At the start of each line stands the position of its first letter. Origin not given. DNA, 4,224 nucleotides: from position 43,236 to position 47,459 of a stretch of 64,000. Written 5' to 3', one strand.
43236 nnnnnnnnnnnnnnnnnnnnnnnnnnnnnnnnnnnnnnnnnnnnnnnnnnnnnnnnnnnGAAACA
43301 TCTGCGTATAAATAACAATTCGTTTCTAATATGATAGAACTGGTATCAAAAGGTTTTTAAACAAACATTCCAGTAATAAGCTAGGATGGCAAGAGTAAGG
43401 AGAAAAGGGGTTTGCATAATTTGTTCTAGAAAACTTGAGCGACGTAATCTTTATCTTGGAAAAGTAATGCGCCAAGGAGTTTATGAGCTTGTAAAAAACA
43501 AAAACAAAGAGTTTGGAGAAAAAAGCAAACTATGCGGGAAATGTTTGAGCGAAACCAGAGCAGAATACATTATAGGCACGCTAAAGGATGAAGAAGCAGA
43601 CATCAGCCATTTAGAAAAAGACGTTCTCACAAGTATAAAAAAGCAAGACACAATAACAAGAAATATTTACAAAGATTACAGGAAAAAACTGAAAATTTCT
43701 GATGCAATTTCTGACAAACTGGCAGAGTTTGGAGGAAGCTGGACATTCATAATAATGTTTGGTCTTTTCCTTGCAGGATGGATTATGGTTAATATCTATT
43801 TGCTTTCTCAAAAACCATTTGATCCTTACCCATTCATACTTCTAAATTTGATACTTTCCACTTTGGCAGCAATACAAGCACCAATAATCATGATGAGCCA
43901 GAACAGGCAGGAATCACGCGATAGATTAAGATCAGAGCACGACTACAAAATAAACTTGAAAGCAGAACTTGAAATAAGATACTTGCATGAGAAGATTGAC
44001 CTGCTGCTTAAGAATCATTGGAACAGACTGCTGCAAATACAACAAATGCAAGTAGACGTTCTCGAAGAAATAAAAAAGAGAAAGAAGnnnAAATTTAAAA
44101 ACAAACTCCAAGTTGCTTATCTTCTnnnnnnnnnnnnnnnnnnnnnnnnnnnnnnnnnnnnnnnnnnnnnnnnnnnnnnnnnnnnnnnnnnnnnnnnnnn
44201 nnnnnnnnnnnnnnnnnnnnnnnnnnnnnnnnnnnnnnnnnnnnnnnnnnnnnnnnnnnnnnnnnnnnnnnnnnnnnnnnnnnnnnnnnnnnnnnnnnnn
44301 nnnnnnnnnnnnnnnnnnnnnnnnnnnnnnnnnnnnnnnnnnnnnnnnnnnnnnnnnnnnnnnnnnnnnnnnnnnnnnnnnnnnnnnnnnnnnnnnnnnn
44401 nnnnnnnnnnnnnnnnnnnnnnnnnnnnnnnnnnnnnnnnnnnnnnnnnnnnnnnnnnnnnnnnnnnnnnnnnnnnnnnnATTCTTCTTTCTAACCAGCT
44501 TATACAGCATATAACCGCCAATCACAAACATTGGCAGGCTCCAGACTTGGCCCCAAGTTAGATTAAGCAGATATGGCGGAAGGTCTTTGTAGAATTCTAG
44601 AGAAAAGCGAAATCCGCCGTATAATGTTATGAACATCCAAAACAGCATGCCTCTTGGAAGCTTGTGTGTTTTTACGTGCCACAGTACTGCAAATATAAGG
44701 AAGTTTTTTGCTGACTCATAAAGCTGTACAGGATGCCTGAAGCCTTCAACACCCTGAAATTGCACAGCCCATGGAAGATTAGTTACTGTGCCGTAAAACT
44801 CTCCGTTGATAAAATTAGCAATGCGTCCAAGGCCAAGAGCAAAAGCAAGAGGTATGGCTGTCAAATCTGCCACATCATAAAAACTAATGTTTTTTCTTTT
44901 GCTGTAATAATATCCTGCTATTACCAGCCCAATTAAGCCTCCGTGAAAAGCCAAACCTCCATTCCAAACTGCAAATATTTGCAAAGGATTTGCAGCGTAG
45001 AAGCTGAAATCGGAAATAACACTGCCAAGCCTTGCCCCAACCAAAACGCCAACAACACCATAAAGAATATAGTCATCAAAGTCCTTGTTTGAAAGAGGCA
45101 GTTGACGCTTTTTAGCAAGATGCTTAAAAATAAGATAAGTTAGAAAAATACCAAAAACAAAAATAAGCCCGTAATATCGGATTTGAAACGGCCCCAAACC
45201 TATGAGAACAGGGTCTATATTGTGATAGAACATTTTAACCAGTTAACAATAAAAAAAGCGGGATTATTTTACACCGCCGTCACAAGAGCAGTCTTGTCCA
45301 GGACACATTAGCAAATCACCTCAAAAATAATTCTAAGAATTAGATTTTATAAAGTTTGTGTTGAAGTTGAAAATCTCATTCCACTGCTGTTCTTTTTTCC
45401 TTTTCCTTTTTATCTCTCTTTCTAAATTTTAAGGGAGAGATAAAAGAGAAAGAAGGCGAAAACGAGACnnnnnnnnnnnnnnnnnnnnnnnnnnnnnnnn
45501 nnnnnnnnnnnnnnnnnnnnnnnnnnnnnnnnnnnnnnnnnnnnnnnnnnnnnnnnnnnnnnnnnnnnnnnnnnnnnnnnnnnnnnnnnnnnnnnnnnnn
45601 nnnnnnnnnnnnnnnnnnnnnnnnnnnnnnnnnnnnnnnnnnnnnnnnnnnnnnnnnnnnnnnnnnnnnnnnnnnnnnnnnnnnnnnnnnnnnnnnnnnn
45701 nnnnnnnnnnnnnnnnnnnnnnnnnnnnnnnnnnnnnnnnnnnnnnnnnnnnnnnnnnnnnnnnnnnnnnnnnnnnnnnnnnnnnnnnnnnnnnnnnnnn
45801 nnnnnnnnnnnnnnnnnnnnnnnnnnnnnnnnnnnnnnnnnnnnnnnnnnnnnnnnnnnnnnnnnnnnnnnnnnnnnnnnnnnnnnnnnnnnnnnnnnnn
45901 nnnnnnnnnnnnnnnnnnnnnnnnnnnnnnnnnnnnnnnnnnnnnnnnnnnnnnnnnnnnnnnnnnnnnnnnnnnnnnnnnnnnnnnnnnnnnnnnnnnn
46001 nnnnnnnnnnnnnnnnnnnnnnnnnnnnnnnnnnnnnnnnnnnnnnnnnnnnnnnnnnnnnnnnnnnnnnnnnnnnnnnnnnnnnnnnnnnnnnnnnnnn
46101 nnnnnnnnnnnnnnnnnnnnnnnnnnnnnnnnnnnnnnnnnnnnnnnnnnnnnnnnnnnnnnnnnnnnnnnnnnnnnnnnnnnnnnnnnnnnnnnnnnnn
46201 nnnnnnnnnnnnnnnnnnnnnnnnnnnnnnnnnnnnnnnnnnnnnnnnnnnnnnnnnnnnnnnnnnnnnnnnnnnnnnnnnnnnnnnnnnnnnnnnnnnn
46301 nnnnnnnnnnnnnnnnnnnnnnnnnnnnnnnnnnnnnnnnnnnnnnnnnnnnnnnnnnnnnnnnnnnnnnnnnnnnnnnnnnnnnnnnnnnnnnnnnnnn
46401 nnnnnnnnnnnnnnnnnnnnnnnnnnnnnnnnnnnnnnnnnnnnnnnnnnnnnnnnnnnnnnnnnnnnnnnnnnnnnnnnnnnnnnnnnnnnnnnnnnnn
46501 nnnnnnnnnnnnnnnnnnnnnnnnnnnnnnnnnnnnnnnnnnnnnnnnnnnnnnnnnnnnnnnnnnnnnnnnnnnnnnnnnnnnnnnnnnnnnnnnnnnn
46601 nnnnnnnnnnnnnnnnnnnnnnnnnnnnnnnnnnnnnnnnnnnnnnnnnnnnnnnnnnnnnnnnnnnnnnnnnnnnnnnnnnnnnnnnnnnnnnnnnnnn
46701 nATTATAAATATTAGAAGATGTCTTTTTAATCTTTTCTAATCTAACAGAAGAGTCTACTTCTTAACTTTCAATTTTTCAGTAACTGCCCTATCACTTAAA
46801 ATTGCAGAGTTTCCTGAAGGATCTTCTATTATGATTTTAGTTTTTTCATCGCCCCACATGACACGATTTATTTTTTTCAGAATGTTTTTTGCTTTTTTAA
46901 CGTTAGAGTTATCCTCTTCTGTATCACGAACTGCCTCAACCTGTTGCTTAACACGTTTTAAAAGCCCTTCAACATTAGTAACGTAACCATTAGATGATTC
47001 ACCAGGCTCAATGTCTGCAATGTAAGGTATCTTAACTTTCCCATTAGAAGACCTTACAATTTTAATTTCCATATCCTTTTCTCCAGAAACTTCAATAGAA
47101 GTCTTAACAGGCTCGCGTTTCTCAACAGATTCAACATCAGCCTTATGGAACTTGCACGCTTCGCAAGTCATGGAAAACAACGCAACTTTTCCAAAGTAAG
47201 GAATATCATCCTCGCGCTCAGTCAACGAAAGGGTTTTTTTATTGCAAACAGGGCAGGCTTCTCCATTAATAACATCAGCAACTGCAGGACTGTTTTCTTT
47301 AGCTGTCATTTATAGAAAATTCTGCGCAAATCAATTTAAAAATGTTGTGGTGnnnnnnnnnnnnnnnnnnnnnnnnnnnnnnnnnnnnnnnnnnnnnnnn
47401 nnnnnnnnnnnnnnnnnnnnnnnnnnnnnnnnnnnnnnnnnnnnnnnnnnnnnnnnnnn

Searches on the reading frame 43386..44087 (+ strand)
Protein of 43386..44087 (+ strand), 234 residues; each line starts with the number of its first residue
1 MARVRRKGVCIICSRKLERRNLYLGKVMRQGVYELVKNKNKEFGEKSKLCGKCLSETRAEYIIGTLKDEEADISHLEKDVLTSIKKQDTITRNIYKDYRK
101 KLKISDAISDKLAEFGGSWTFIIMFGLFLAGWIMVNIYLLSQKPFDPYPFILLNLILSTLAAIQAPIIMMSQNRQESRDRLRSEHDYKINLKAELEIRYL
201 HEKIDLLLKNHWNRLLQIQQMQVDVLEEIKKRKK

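Call 62: search_protein_families(library=pfam, proteins=[window:43386-44087:+], max_evalue=0.00001)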
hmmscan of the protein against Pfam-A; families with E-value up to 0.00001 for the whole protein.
window:43386-44087:+ (234 aa): 1 family
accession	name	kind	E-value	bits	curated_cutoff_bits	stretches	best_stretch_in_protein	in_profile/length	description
PF06210.16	DUF1003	-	6e-42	142.5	27.4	1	116-215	1-100/103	Protein of unknown function (DUF1003)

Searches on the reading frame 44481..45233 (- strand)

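Call 62: search_protein_families(library=pfam, proteins=[window:44481-45233:-], max_evalue=0.00001)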
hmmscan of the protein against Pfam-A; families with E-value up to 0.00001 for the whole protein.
window:44481-45233:- (251 aa): 1 family
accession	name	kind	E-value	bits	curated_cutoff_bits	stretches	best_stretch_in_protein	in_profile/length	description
PF01790.23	LGT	-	4.5e-70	236.1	24.9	1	8-243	1-238/240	Prolipoprotein diacylglyceryl transferase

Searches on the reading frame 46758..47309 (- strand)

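Call 63: search_protein_families(library=pfam, proteins=[window:46758-47309:-], max_evalue=0.00001)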
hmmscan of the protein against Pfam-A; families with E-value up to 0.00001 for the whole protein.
window:46758-47309:- (184 aa): 2 families
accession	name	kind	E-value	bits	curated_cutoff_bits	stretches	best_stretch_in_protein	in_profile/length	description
PF22794.1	jr-ZPR1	-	5.5e-19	68.8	27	1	78-181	1-109/125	ZPR1 jelly-roll domain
PF03367.19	Zn_ribbon_ZPR1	-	1.4e-06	28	23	1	18-63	8-52/56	ZPR1 zinc-finger domain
